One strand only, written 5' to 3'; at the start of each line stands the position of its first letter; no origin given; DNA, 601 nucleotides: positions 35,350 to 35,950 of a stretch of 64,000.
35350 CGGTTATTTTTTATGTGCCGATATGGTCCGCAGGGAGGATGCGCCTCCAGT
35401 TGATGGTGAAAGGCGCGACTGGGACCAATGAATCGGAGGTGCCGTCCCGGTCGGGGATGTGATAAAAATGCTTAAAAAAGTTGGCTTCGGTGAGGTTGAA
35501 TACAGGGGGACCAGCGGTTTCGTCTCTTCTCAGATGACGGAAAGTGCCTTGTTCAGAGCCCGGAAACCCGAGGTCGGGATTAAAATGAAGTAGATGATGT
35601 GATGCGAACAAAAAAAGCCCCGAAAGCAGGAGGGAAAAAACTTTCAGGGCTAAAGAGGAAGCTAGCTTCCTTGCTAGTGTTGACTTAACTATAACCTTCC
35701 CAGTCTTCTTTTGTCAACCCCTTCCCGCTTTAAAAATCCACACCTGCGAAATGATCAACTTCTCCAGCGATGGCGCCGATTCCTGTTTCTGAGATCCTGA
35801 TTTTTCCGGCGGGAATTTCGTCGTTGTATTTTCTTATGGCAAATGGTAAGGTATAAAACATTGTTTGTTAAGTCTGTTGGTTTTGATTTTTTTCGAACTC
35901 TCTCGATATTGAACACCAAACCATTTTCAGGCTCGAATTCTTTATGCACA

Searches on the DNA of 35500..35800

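Call 15: search_rna_families(source=window, start=35500, end=35800, threshold=evalue, max_evalue=10, show_alignments=2)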
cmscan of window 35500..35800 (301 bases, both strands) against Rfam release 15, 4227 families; matches with E-value up to 10: 8.
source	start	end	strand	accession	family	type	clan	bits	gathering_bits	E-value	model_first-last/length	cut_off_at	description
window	35610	35695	-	RF01733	atoC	Cis-reg;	-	25.8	50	0.013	1-93/93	no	atoC RNA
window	35611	35655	-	RF04001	mir-7918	Gene; miRNA;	-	20.7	80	0.048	1-58/58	no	mir-7918 microRNA precursor family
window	35602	35698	-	RF01719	Pseudomon-1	Gene; sRNA;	-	17.1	50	0.43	1-116/116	no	Pseudomon-1/ErsA RNA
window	35609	35740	-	RF00515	PyrR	Cis-reg;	-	17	54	5.1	1-115/115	no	PyrR binding site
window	35610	35652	-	RF02399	NsiR1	Gene; sRNA;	-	14.9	39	1.7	1-60/60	no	Nitrogen stress-induced RNA 1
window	35670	35718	+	RF00089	SNORD31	Gene; snRNA; snoRNA; CD-box;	CL00053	13.4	40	3.2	1-69/69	no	Small nucleolar RNA SNORD31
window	35603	35667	-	RF00519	suhB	Gene; sRNA;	CL00108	13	41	3.4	1-77/77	no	Makes More Granules Regulator RNA (mmgR)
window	35610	35680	-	RF02837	anti-hemB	Gene; sRNA;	-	11.4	49.5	4.2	1-81/81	no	Burkholderia RNA 7 (anti-hemB)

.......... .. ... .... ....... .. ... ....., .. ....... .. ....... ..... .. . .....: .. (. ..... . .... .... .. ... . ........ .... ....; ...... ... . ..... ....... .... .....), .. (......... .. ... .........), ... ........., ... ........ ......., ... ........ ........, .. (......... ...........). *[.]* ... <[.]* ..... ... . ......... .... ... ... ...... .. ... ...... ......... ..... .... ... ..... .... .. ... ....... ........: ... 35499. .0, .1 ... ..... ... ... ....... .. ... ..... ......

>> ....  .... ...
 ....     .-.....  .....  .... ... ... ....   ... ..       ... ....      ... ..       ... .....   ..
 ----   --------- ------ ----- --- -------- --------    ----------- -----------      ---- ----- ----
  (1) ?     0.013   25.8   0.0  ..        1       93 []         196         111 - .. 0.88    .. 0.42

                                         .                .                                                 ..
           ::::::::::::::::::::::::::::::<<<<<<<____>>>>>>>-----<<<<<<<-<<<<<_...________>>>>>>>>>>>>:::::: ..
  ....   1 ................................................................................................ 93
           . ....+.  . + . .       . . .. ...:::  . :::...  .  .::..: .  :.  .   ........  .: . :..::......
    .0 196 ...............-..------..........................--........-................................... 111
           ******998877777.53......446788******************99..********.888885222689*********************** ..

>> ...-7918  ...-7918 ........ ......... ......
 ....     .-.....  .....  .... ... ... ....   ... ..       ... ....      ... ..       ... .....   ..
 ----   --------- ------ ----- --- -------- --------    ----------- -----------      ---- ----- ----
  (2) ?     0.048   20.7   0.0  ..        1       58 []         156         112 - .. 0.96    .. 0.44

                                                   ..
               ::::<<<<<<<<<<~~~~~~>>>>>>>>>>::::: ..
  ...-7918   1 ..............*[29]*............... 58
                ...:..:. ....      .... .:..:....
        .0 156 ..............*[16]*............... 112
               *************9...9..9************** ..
